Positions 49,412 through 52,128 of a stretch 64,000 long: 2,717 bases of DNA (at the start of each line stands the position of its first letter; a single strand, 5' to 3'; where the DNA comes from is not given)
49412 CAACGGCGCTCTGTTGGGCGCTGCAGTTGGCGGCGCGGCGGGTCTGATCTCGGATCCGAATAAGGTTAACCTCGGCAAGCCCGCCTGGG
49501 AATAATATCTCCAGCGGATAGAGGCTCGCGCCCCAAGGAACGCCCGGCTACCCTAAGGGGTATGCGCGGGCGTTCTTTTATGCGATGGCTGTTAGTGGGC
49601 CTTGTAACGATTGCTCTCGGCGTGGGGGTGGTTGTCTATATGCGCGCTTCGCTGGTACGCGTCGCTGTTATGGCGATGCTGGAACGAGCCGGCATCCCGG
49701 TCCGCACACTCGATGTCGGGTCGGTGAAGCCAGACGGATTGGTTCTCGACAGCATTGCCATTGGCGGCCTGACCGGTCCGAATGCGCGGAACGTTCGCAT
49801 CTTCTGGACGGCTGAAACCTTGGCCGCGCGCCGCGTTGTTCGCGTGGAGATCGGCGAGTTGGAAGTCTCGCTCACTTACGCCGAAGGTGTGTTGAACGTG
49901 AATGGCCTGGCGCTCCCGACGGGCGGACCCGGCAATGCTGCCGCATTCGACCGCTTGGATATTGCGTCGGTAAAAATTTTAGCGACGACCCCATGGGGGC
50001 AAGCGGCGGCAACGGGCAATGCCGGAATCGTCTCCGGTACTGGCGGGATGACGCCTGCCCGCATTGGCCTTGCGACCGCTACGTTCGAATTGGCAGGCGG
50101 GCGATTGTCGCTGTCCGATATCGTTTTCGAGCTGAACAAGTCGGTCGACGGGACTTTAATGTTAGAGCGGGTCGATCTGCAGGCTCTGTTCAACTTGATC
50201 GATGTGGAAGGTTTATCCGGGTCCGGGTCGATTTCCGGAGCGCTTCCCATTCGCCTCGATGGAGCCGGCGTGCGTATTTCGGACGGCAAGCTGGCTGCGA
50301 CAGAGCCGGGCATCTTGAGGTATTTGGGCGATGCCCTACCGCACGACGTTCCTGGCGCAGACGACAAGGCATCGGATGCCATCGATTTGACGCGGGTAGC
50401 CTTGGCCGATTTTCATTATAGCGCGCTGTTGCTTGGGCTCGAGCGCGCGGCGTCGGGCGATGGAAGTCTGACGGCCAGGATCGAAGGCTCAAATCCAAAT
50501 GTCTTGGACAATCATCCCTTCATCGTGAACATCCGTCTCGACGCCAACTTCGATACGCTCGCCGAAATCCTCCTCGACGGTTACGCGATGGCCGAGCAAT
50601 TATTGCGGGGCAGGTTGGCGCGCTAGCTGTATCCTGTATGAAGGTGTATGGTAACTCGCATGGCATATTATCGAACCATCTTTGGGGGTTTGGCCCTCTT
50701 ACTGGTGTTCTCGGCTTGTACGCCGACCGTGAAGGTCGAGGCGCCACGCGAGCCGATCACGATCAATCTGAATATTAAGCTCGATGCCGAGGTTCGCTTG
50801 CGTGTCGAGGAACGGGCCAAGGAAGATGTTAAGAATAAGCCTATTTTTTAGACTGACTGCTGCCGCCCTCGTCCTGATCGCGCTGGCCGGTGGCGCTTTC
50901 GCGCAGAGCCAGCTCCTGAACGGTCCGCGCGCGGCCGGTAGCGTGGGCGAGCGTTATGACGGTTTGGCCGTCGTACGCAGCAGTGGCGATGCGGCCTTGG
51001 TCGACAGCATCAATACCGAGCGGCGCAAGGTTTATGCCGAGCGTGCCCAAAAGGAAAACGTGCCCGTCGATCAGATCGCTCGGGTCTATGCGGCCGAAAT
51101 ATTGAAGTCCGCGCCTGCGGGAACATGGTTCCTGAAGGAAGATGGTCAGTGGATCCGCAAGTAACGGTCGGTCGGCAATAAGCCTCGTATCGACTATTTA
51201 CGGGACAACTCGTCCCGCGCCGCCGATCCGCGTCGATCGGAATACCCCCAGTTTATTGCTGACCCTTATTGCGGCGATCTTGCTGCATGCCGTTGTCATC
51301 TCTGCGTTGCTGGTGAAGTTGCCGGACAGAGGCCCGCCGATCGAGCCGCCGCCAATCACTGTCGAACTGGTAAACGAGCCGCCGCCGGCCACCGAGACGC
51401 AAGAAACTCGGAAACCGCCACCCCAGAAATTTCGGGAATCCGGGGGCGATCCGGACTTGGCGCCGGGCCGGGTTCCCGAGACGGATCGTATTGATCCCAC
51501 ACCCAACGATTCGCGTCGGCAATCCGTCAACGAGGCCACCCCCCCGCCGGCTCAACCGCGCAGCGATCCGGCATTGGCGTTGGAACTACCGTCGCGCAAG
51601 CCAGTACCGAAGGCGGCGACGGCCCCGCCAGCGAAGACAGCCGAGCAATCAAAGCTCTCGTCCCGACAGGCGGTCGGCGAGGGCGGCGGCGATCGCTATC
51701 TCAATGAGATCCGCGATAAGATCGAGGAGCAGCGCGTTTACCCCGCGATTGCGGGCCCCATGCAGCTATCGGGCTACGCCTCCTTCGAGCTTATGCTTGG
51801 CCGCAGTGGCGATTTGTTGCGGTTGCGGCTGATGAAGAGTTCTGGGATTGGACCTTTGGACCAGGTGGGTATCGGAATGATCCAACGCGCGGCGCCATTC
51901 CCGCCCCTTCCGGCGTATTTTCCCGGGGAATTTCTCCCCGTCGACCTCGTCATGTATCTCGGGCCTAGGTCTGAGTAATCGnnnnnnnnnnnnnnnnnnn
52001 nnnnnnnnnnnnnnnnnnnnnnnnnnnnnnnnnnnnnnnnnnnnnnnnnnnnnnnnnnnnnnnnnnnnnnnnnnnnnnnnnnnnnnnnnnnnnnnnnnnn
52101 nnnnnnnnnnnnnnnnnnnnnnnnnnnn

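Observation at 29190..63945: Recurring cassette: a Rieske oxygenase joined to an FbpABC-type importer, three times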

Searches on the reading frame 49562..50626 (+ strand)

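Call 6: search_protein_families(library=pfam, proteins=[window:49562-50626:+])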
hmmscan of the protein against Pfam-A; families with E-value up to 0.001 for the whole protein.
window:49562-50626:+ (354 aa): 1 family
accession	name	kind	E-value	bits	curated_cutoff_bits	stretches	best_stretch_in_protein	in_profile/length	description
PF11739.14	YdbH-like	-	3.1e-36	126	26.3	1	168-333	713-874/893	Intermembrane phospholipid transport protein YdbH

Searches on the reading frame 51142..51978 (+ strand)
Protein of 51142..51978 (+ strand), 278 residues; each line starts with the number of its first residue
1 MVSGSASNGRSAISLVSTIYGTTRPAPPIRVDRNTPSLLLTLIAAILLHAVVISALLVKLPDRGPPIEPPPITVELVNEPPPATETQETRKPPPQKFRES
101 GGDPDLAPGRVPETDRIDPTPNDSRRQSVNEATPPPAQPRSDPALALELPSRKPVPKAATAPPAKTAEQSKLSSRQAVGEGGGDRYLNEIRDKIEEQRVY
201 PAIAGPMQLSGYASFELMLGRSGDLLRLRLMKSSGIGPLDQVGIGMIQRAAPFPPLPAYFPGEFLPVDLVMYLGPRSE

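Call 6: search_protein_families(library=pfam, proteins=[window:51142-51978:+])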
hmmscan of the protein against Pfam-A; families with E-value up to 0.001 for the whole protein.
window:51142-51978:+ (278 aa): 2 families
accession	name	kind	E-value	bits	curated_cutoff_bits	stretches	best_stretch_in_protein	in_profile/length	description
PF13103.11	TonB_2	-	1.1e-08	35.5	22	1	184-259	2-73/85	TonB C terminal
PF03544.19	TonB_C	-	1.6e-05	25.7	24.6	1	197-257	2-61/79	Gram-negative bacterial TonB protein C-terminal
